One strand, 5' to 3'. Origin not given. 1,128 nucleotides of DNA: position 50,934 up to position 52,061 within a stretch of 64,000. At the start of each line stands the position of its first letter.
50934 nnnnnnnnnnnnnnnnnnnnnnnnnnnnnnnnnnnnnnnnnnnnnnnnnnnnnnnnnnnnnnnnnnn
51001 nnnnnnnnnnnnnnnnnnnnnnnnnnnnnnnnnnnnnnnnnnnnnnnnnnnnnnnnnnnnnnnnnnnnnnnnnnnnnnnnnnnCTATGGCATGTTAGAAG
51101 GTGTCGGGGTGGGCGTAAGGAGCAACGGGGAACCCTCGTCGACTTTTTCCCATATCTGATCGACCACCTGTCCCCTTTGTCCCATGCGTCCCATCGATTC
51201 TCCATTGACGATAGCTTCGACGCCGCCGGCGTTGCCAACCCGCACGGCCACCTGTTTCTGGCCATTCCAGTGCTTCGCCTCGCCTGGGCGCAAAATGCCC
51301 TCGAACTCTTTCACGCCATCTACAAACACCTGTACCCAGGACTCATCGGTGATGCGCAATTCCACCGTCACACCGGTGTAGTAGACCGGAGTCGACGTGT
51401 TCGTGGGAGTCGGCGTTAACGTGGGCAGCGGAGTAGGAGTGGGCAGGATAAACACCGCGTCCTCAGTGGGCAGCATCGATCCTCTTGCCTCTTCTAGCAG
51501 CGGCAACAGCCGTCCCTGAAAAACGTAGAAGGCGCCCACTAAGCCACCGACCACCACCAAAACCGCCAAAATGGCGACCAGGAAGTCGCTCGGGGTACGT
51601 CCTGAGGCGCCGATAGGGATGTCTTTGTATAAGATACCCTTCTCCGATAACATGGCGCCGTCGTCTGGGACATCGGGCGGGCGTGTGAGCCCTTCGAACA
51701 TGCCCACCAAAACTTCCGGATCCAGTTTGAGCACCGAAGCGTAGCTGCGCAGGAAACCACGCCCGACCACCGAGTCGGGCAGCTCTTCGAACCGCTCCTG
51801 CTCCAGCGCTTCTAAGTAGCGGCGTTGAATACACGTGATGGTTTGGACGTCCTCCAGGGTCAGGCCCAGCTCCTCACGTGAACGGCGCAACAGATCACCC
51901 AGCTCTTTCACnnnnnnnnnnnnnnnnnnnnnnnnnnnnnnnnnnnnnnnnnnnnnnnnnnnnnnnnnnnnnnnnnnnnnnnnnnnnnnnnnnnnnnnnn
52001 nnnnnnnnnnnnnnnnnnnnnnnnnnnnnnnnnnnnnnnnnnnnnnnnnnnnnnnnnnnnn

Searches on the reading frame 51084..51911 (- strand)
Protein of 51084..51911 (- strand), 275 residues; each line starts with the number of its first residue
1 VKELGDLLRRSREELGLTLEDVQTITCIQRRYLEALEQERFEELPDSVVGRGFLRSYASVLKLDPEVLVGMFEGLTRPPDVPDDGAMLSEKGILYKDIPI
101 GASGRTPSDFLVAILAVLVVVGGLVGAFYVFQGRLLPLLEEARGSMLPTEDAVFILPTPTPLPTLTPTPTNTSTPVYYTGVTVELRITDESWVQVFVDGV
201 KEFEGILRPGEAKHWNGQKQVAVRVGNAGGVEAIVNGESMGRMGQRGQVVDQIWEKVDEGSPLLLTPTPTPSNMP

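Call 3: search_protein_families(library=pfam, proteins=[window:51084-51911:-], max_evalue=0.01)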
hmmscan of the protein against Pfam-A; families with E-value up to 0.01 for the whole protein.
window:51084-51911:- (275 aa): 4 families
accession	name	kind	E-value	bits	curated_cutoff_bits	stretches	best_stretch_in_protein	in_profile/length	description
PF13413.12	HTH_25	-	1.1e-20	73.6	24.6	1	7-66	1-60/62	Helix-turn-helix domain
PF13464.11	RodZ_C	-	5.2e-17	62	23.9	1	184-250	1-69/72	RodZ C-terminal domain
PF12844.13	HTH_19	-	1.4e-05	25.3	30.2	1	5-66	1-56/64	Helix-turn-helix domain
PF13560.12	HTH_31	-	5.6e-05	23.8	27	1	3-66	1-59/64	Helix-turn-helix domain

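Call 57: search_protein_families(library=ncbifam, proteins=[window:51084-51911:-], max_evalue=0.00001)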
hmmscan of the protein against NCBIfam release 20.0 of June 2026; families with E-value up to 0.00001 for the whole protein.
window:51084-51911:- (275 aa): 2 families
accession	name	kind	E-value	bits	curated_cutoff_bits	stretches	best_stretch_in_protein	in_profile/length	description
NF041534.1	rodZ_Strepcoccus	equivalog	8.1e-18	64.6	375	1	2-73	4-75/275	cytoskeleton protein RodZ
NF008109.0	PRK10856.1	equivalog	5.9e-08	32.8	208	0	4-73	15-84/334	cytoskeleton protein RodZ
